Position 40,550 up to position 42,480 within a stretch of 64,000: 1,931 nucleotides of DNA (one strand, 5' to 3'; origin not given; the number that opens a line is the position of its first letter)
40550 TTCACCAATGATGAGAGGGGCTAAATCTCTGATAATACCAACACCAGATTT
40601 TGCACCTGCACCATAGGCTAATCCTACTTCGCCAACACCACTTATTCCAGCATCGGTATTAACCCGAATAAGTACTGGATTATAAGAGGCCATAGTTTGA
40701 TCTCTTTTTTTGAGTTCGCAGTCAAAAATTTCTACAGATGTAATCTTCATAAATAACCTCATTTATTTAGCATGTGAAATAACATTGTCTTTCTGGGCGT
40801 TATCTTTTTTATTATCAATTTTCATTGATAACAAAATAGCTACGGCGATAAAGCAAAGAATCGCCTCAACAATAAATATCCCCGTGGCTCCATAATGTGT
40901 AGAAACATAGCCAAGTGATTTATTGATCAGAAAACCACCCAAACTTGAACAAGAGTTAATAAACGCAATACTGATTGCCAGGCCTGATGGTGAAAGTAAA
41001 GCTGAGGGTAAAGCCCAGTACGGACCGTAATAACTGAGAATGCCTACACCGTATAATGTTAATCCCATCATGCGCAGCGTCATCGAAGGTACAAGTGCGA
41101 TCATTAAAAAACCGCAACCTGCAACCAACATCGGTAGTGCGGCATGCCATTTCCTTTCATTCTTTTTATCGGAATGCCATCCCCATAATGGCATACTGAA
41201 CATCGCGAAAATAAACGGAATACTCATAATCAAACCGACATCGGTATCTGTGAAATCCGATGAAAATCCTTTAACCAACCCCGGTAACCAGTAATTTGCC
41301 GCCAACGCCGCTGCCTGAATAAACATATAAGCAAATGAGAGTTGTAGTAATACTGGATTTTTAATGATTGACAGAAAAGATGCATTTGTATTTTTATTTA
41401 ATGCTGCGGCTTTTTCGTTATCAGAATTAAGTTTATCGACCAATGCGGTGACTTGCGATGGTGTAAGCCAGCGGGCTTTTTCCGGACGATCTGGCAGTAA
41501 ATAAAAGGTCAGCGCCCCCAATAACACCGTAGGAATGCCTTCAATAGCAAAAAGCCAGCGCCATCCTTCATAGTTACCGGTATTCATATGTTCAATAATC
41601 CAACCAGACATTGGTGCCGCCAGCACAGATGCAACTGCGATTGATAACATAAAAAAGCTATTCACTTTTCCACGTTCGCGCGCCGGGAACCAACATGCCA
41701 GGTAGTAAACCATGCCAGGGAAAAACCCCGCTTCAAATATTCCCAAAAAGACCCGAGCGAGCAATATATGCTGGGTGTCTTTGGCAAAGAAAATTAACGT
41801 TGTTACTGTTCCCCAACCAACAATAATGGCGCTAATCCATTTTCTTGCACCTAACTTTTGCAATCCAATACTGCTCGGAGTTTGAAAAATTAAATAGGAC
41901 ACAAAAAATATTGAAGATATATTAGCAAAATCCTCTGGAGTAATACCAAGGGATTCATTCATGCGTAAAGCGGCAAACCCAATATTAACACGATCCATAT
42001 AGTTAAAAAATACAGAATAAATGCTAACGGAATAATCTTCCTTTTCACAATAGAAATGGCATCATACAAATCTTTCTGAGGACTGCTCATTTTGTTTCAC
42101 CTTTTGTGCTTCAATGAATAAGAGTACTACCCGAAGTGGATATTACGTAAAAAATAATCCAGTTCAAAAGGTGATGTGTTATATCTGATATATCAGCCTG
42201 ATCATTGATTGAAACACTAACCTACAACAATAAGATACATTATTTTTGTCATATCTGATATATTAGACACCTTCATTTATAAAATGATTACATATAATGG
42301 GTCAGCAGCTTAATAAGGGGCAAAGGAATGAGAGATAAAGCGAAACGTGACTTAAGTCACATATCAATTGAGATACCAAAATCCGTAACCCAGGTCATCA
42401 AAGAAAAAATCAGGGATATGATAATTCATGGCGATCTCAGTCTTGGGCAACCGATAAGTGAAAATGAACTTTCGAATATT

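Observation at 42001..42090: Apparent frameshift in an A6 homopolymer at the 5' end of the island MFS transporter gene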

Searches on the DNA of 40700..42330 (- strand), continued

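Call 9: search_dna_similar(query=window:41968-42048:-, collection=ecoli_genomes, mode=near, max_rows=60, rows=best)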
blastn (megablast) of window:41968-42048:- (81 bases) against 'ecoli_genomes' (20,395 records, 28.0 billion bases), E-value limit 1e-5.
Records with a match: 139; places in all: 139; records where one place covers at least 80% of the query: 139.
Genomes with a match: 139 of 5426; with a place that covers at least 80% of the query: 139. Places per genome that has any: lowest 1, median 1, highest 1. On chromosomes: 139 places; on plasmids: 0.
Best place of each record, by identity: >=99% 5; 95-99% 134.
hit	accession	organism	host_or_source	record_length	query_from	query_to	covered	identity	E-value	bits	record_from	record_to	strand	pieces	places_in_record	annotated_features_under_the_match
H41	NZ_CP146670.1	Escherichia coli strain MS 21-1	Homo sapiens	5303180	1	81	100%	100.0%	6e-34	150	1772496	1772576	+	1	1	MFS transporter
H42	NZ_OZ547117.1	Escherichia coli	Homo sapiens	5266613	1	81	100%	100.0%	6e-34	150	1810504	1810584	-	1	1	MFS transporter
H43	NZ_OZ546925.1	Escherichia coli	Homo sapiens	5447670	1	81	100%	100.0%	6e-34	150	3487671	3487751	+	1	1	MFS transporter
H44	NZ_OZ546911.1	Escherichia coli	Homo sapiens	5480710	1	81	100%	100.0%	6e-34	150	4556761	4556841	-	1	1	MFS transporter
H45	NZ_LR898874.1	Escherichia coli strain MSB1_4I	Homo sapiens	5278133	1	81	100%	100.0%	6e-34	150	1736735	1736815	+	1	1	MFS transporter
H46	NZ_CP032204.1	Escherichia coli strain AR_0013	missing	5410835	1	81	100%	98.8%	3e-32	145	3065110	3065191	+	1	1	MFS transporter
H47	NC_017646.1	Escherichia coli O7:K1 str. CE10 strain CE10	Homo sapiens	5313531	1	81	100%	98.8%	3e-32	145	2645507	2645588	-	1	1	MFS transporter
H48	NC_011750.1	Escherichia coli IAI39 strain IAI39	-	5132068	1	81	100%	98.8%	3e-32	145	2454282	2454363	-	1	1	MFS transporter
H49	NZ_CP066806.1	Escherichia coli strain TCM3e1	Homo sapiens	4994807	1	81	100%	98.8%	3e-32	145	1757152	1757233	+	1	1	MFS transporter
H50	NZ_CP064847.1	Escherichia coli strain 20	wastewater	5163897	1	81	100%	98.8%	3e-32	145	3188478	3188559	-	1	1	MFS transporter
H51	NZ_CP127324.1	Escherichia coli strain 980-2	hospital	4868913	1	81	100%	98.8%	3e-32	145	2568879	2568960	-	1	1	MFS transporter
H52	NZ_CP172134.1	Escherichia coli strain GF131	chicken meat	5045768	1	81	100%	98.8%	3e-32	145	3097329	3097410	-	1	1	MFS transporter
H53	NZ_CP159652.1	Escherichia coli strain Z226-1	hospital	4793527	1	81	100%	98.8%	3e-32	145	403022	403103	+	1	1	MFS transporter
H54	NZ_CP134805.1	Escherichia coli strain E7-1N7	agricultural environment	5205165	1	81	100%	98.8%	3e-32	145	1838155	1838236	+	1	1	MFS transporter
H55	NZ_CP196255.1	Escherichia coli strain ECE313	Homo sapiens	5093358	1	81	100%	98.8%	3e-32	145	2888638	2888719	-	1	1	MFS transporter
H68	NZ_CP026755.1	Escherichia coli strain AR_0077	missing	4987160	1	81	100%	96.3%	6e-29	134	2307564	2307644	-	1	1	MFS transporter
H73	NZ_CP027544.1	Escherichia coli strain 2013C-3264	Homo sapiens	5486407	1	81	100%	95.1%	3e-27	128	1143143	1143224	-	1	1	MFS transporter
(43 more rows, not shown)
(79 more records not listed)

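Call 10: get_annotated_region(hit=H68, flank=3000)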
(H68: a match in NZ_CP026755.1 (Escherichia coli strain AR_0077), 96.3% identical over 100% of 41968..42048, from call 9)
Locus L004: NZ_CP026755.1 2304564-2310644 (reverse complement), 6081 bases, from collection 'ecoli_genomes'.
description: Escherichia coli strain AR_0077 chromosome, complete genome
organism: Escherichia coli strain AR_0077 (NCBI taxid 562)
replicon: chromosome; assembly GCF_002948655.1
host: missing; source: missing; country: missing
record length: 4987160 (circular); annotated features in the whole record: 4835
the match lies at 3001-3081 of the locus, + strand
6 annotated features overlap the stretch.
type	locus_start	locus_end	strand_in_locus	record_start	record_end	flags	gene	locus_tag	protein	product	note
CDS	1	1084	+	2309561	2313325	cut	yfaL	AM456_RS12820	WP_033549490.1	AIDA-I family autotransporter adhesin YfaL/EhaC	-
CDS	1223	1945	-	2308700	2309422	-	ubiG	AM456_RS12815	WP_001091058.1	bifunctional 2-polyprenyl-6-hydroxyphenol methylase/3-demethylubiquinol 3-O-methyltransferase UbiG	-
CDS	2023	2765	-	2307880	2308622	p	-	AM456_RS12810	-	GntR family transcriptional regulator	frameshifted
CDS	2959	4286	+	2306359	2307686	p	-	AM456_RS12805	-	MFS transporter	frameshifted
CDS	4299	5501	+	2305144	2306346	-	-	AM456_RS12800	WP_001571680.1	mandelate racemase/muconate lactonizing enzyme family protein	-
CDS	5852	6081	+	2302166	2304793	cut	gyrA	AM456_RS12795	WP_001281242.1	DNA topoisomerase (ATP-hydrolyzing) subunit A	-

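Call 14: search_dna_similar(query=L004:3001-3081:+, collection=ecoli_genomes, mode=near, max_rows=60, rows=spread)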
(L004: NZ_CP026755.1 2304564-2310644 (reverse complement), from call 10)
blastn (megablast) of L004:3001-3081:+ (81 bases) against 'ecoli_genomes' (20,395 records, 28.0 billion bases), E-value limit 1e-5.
Records with a match: 140; places in all: 140; records where one place covers at least 80% of the query: 140.
Genomes with a match: 140 of 5426; with a place that covers at least 80% of the query: 140. Places per genome that has any: lowest 1, median 1, highest 1. On chromosomes: 140 places; on plasmids: 0.
Best place of each record, by identity: >=99% 1; 95-99% 138; 90-95% 1.
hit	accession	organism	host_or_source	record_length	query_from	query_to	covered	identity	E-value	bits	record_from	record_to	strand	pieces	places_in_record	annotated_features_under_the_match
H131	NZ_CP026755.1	Escherichia coli strain AR_0077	missing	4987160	1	81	100%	100.0%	6e-34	150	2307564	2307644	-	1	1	MFS transporter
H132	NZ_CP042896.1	Escherichia coli strain CFSAN061771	missing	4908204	1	81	100%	98.8%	3e-32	145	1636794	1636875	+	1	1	MFS transporter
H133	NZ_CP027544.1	Escherichia coli strain 2013C-3264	Homo sapiens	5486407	1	81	100%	98.8%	3e-32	145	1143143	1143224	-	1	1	MFS transporter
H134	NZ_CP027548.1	Escherichia coli strain 2014C-3061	Homo sapiens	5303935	1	81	100%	98.8%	3e-32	145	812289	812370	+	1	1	MFS transporter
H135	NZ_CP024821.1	Escherichia coli strain CREC-591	Homo sapiens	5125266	1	81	100%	98.8%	3e-32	145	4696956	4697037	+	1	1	MFS transporter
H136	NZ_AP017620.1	Escherichia coli strain MRY15-131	Bos taurus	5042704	1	81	100%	98.8%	3e-32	145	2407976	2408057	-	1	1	MFS transporter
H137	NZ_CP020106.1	Escherichia coli strain 13E0780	cattle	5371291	1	81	100%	98.8%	3e-32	145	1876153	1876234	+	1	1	MFS transporter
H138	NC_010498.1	Escherichia coli SMS-3-5 strain SMS-3-5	-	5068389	1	81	100%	98.8%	3e-32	145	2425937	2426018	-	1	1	MFS transporter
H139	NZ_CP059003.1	Escherichia coli strain 2D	Homo sapiens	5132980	1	81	100%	98.8%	3e-32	145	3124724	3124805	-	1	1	MFS transporter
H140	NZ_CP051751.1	Escherichia coli strain SCU-301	Homo sapiens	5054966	1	81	100%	98.8%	3e-32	145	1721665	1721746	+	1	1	MFS transporter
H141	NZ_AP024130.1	Escherichia coli strain SI-NP020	Bos taurus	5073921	1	81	100%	98.8%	3e-32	145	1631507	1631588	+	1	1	MFS transporter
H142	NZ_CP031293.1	Escherichia coli strain EC17GD31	Homo sapiens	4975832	1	81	100%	98.8%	3e-32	145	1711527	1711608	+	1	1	MFS transporter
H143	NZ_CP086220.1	Escherichia coli strain 779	Homo sapiens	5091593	1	81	100%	98.8%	3e-32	145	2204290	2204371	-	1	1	MFS transporter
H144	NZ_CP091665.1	Escherichia coli strain KOr019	river water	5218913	1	81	100%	98.8%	3e-32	145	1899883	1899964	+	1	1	MFS transporter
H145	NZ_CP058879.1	Escherichia coli strain STLEFF_29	Stanley WWTPs_29 WWTPs effluent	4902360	1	81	100%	98.8%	3e-32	145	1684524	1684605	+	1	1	MFS transporter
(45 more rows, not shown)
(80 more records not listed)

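Call 17: search_dna_similar(query=L003:3283-3364:+, collection=ecoli_genomes, mode=near, max_rows=5, rows=best)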
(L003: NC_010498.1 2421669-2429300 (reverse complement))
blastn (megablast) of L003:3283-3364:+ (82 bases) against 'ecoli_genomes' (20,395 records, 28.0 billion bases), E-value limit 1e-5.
Records with a match: 139; places in all: 139; records where one place covers at least 80% of the query: 139.
Genomes with a match: 139 of 5426; with a place that covers at least 80% of the query: 139. Places per genome that has any: lowest 1, median 1, highest 1. On chromosomes: 139 places; on plasmids: 0.
Best place of each record, by identity: >=99% 111; 95-99% 28.
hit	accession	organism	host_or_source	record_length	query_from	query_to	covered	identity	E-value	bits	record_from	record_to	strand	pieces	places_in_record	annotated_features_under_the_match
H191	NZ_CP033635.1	Escherichia coli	chicken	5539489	1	82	100%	100.0%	2e-34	152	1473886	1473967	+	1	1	MFS transporter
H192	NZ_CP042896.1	Escherichia coli strain CFSAN061771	missing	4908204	1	82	100%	100.0%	2e-34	152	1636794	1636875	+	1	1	MFS transporter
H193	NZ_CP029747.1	Escherichia coli strain 2016C-3878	Homo sapiens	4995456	1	82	100%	100.0%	2e-34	152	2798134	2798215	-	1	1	MFS transporter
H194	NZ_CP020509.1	Escherichia coli strain 165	Homo sapiens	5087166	1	82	100%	100.0%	2e-34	152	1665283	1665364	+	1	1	MFS transporter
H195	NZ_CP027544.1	Escherichia coli strain 2013C-3264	Homo sapiens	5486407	1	82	100%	100.0%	2e-34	152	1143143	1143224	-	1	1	MFS transporter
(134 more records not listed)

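Call 18: search_dna_similar(query=L002:3283-3364:+, collection=ecoli_genomes, mode=near, max_rows=5, rows=best)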
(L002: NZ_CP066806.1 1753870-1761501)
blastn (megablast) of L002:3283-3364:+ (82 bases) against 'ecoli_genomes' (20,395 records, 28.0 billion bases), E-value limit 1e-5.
Records with a match: 139; places in all: 139; records where one place covers at least 80% of the query: 139.
Genomes with a match: 139 of 5426; with a place that covers at least 80% of the query: 139. Places per genome that has any: lowest 1, median 1, highest 1. On chromosomes: 139 places; on plasmids: 0.
Best place of each record, by identity: >=99% 13; 95-99% 126.
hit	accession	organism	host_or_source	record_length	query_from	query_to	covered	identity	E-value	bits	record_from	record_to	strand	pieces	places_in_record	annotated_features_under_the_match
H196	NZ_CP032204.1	Escherichia coli strain AR_0013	missing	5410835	1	82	100%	100.0%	2e-34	152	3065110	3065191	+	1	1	MFS transporter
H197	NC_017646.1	Escherichia coli O7:K1 str. CE10 strain CE10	Homo sapiens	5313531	1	82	100%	100.0%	2e-34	152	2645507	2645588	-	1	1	MFS transporter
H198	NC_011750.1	Escherichia coli IAI39 strain IAI39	-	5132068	1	82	100%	100.0%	2e-34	152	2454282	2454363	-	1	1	MFS transporter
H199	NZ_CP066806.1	Escherichia coli strain TCM3e1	Homo sapiens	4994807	1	82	100%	100.0%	2e-34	152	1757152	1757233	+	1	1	MFS transporter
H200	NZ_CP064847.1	Escherichia coli strain 20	wastewater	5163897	1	82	100%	100.0%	2e-34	152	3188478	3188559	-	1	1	MFS transporter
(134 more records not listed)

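Call 19: get_annotated_region(hit=H40, flank=3000)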
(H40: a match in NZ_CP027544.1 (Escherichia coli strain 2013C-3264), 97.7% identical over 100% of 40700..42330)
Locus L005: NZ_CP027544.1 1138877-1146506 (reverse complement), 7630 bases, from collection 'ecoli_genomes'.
description: Escherichia coli strain 2013C-3264 chromosome, complete genome
organism: Escherichia coli strain 2013C-3264 (NCBI taxid 562)
replicon: chromosome; assembly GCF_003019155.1
host: Homo sapiens; source: stool; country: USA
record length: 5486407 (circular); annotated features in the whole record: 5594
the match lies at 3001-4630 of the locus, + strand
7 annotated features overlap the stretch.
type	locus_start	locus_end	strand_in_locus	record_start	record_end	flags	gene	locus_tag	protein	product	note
CDS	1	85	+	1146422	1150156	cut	yfaL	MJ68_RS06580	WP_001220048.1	AIDA-I family autotransporter adhesin YfaL/EhaC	-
CDS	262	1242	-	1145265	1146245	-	-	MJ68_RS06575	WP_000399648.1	IS110-like element IS621 family transposase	-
CDS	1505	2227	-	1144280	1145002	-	ubiG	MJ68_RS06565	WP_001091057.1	bifunctional 2-polyprenyl-6-hydroxyphenol methylase/3-demethylubiquinol 3-O-methyltransferase UbiG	-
CDS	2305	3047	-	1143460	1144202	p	-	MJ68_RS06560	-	GntR family transcriptional regulator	frameshifted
CDS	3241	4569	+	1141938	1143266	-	-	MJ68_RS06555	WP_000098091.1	MFS transporter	-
CDS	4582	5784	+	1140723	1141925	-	-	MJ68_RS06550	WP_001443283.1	mandelate racemase/muconate lactonizing enzyme family protein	-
CDS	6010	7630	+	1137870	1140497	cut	gyrA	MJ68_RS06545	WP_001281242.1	DNA topoisomerase (ATP-hydrolyzing) subunit A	-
